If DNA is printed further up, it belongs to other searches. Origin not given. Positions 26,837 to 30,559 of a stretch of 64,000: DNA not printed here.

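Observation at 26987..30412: Dually acylated pyruvate,phosphate dikinase fused to an adenylate kinase domain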

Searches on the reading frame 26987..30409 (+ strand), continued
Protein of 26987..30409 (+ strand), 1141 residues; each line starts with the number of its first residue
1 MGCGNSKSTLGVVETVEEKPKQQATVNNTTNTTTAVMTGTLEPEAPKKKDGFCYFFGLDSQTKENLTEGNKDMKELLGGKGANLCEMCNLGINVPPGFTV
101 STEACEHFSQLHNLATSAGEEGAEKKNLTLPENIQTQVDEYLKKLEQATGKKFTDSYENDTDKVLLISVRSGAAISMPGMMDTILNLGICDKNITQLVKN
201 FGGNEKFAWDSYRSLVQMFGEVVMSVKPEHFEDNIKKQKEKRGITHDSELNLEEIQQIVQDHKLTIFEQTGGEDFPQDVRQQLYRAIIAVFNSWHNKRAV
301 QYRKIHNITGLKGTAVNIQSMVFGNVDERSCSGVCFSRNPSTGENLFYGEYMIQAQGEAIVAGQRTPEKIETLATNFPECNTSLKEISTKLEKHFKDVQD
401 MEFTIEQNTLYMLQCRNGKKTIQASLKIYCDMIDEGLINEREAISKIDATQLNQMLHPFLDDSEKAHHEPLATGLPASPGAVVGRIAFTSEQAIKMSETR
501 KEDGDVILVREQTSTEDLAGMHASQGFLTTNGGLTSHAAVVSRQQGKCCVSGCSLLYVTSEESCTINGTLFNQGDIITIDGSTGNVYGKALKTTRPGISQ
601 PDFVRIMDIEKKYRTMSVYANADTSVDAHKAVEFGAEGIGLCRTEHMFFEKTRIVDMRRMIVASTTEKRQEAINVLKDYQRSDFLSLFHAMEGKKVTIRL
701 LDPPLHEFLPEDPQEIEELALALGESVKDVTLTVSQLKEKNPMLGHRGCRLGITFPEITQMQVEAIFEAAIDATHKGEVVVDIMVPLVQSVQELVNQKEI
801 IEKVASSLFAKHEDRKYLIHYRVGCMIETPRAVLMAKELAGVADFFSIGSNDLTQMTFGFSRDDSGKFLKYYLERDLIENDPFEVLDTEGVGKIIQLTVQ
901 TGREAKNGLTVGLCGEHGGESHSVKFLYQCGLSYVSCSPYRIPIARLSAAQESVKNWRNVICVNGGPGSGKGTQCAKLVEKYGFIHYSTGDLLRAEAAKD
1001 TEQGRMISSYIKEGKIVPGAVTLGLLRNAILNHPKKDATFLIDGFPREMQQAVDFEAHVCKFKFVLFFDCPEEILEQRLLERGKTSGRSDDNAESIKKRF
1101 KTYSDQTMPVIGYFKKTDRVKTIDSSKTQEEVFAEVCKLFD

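Call 10: find_encoding_contigs(protein=P0002, flank=10000, max_places=4)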
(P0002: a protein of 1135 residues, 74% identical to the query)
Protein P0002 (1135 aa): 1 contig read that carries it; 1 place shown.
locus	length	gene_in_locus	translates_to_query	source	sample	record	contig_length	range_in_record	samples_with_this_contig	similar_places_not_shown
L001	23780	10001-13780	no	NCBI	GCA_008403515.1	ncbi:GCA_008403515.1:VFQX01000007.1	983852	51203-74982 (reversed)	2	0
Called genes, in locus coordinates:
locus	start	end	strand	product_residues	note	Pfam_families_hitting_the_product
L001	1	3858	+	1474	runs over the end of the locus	PF00069:Pkinase, PF07714:PK_Tyr_Ser-Thr, PF03109:ABC1 (faint)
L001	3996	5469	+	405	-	PF00153:Mito_carr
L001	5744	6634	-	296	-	PF01151:ELO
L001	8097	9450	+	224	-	-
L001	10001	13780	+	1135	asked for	PF01326:PPDK_N, PF00391:PEP-utilizers, PF02896:PEP-utilizers_C, PF00406:ADK, PF13207:AAA_17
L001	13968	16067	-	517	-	PF14938:SNAP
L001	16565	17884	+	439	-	PF00009:GTP_EFTU, PF01926:MMR_HSR1 (faint), PF03144:GTP_EFTU_D2, PF03143:GTP_EFTU_D3, PF22594:GTP-eEF1A_C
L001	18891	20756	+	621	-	PF00615:RGS (weak)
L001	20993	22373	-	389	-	PF03372:Exo_endo_phos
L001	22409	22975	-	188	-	PF03372:Exo_endo_phos (weak)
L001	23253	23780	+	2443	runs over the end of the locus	PF14429:DOCK-C2, PF00617:RasGEF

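Call 21: list_cluster_members(proteins=[P0001, P0002])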
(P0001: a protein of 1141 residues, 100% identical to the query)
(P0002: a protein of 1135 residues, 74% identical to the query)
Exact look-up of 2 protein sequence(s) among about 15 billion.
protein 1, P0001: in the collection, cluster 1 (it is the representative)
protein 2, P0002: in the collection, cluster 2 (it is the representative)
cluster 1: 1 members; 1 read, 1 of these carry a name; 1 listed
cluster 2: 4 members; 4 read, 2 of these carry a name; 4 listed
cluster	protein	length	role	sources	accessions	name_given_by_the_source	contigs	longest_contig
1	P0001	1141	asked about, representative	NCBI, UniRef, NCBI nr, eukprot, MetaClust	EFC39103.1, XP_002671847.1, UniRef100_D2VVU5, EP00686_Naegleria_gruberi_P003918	pyruvate phosphate dikinase [Naegleria gruberi] | Pyruvate phosphate dikinase n=1 Tax=Naegleria gruberi TaxID=5762 RepID=D2VVU5_NAEGR | XP_002671847.1 pyruvate phosphate dikinase [Naegleria gruberi strain NEG-M]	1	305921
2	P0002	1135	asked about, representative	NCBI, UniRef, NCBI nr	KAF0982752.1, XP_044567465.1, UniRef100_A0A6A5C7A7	hypothetical protein FDP41_010731 [Naegleria fowleri] | pyruvate, phosphate dikinase n=1 Tax=Naegleria fowleri TaxID=5763 RepID=A0A6A5C7A7_NAEFO | uncharacterized protein FDP41_010731 [Naegleria fowleri]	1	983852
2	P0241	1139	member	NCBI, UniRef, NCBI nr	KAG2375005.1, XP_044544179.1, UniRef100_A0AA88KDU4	hypothetical protein C9374_010379 [Naegleria lovaniensis] | UMP-CMP kinase n=1 Tax=Naegleria lovaniensis TaxID=51637 RepID=A0AA88KDU4_NAELO | uncharacterized protein C9374_010379 [Naegleria lovaniensis]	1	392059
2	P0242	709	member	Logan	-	-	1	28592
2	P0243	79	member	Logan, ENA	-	-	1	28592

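Call 43: search_protein_families(library=ncbifam, proteins=[window:26987-29848:+], max_evalue=0.00001)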
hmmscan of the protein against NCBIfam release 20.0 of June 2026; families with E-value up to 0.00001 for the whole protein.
window:26987-29848:+ (954 aa): 19 families
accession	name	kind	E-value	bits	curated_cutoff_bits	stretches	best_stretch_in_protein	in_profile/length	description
TIGR01828.1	pyru_phos_dikin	equivalog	0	1151.9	843.45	1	66-952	7-863/865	pyruvate, phosphate dikinase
NF004531.0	PRK05878.1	equivalog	1.2e-126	423.5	456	1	68-626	17-495/534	pyruvate, phosphate dikinase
NF005057.0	PRK06464.1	equivalog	3.6e-70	237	598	3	383-942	298-778/798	phosphoenolpyruvate synthase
TIGR01418.1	PEP_synth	equivalog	8.6e-61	206.2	739.75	3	383-939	292-769/784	pyruvate, water dikinase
TIGR01417.1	PTS_I_fam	equivalog_domain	2.7e-42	145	341.7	2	736-946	345-533/565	phosphoenolpyruvate--protein phosphotransferase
NF008382.0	PRK11177.1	equivalog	2e-32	112.6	824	2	737-943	348-531/575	phosphoenolpyruvate-protein phosphotransferase PtsI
NF008283.0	PRK11061.1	equivalog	1.4e-28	99.7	583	1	730-938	506-690/748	phosphoenolpyruvate--protein phosphotransferase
NF004877.0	PRK06241.1-2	subfamily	5.9e-18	64.5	866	0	66-110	8-53/869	phosphoenolpyruvate synthase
NF052632.1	undecylprod_RedH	equivalog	1.6e-17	62.8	1350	1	66-142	6-87/880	undecylprodigiosin ligase RedH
NF004878.0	PRK06241.1-3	subfamily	2e-17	62.6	945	1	75-118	17-60/891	phosphoenolpyruvate synthase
NF004880.0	PRK06241.2-1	equivalog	7.9e-16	57.2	972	1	281-417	136-279/837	phosphoenolpyruvate synthase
NF052631.1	prodigiosin_PigC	equivalog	1.3e-15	56.4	1300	0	70-147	8-91/883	prodigiosin ligase PigC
NF041857.1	RIF_Ptrans_rph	equivalog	1.1e-14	53.7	999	0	473-553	764-839/864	rifamycin-inactivating phosphotransferase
NF004881.0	PRK06241.2-2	equivalog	7.4e-14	51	883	0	74-173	16-115/898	phosphoenolpyruvate synthase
NF004879.0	PRK06241.1-4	equivalog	3.3e-12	45.4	976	0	473-553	768-843/868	phosphoenolpyruvate synthase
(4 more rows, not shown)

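Call 62: find_encoding_contigs(protein=P0241, flank=6000, max_places=2)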
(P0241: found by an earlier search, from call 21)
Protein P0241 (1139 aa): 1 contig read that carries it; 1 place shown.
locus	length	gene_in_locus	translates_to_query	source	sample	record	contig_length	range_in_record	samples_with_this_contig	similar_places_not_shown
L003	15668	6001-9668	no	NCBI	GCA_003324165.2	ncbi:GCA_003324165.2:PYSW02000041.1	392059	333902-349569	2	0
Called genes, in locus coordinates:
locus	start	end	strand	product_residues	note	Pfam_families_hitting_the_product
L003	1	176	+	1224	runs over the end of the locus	-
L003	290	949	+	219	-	PF00069:Pkinase, PF03109:ABC1 (weak), PF07714:PK_Tyr_Ser-Thr, PF14531:Kinase-like (weak)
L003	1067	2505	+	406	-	PF00153:Mito_carr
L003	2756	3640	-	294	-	PF01151:ELO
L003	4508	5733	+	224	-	-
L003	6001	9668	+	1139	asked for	PF01326:PPDK_N, PF00391:PEP-utilizers, PF02896:PEP-utilizers_C, PF00406:ADK, PF13207:AAA_17, PF13238:AAA_18 (weak), PF13671:AAA_33 (weak)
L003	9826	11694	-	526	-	PF14938:SNAP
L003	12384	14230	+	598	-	PF00615:RGS (weak), PF09128:RGS-like (faint)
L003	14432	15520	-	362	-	PF03372:Exo_endo_phos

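Call 65: predict_structure(alignment_id=A3)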
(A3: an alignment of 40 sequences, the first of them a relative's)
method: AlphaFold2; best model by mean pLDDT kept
length: 1141 residues; sequences in the alignment: 40
mean_pLDDT: 78.7   pTM: 0.72
mean pLDDT of the five models: 78.7, 78.1, 77.8, 76.8, 75.2
residues with pLDDT >= 90: 353; 70-90: 492; 50-70: 224; < 50: 72
segments of 3 or more residues with pLDDT < 50: 1-47, 120-123, 741-744, 854-856, 859-862, 967-970, 1068-1070
pLDDT, mean of each block of 10 residues (from residue 1): 26 27 28 27 41 90 90 90 94 95 93 66 65 95 93 84 91 76 87 91 90 92 87 89 82 94 94 92 94 82 73 92 91 88 84 81 72 93 95 90 93 84 84 91 86 75 86 79 92 89 89 73 85 57 69 80 89 93 87 74 88 88 87 89 78 86 87 92 94 92 80 88 89 77 54 84 95 92 86 92 94 90 84 81 86 51 55 58 65 82 78 79 86 86 90 76 55 61 75 83 82 71 72 72 65 59 53 58 56 60 60 59 59 58 44
secondary structure, 60 per line:
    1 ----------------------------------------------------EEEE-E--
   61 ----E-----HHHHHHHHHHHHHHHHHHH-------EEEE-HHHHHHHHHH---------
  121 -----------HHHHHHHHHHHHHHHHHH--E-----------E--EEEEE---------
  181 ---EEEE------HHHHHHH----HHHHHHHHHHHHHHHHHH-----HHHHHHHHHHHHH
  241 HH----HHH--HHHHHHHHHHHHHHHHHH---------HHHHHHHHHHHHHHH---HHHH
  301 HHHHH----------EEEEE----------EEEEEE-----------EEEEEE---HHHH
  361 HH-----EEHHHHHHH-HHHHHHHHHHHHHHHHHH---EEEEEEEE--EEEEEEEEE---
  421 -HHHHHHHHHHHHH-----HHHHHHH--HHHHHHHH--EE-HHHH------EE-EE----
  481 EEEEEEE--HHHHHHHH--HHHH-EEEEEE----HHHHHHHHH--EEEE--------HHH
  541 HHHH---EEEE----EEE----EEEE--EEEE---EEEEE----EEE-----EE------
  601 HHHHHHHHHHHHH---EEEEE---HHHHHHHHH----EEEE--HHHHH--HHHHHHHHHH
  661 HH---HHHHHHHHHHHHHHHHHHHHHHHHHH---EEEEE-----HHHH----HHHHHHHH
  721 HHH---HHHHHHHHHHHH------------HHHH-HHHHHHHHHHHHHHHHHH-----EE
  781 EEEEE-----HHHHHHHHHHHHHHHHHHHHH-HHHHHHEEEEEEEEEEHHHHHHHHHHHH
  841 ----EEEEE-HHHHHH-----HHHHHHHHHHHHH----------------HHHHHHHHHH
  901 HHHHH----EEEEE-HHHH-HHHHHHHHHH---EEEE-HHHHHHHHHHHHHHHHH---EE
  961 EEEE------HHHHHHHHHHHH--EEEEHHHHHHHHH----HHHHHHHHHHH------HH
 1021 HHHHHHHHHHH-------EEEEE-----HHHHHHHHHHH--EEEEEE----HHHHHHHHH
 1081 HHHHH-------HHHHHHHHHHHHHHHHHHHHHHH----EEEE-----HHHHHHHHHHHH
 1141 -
elements in order (helices of 4 or more, strands of 3 or more residues): E53-56 H71-89 E97-100 H102-111 H132-149 E167-171 E184-187 H194-200 H205-222 H228-242 H252-269 H279-293 H297-305 E316-320 E331-336 E348-353 H357-362 H370-376 H378-395 E399-406 E409-417 H422-434 H440-446 H449-456 H462-465 E481-487 H490-497 H500-503 E505-510 H515-523 E526-529 H538-544 E548-551 E556-558 E563-566 E569-572 E576-580 E585-587 H601-613 E617-621 H625-633 E638-641 H644-648 H651-662 H666-691 E695-699 H705-708 H713-723 H727-738 H751-754 H756-773 E779-785 H791-811 H813-818 E819-828 H829-840 E845-849 H851-856 H862-874 H891-905 E910-914 H916-919 H921-930 E934-937 H939-955 E959-964 H971-982 E985-988 H989-997 H1002-1012 H1019-1031 E1039-1043 H1049-1059 E1062-1067 H1072-1085 H1093-1115 E1120-1123 H1129-1140
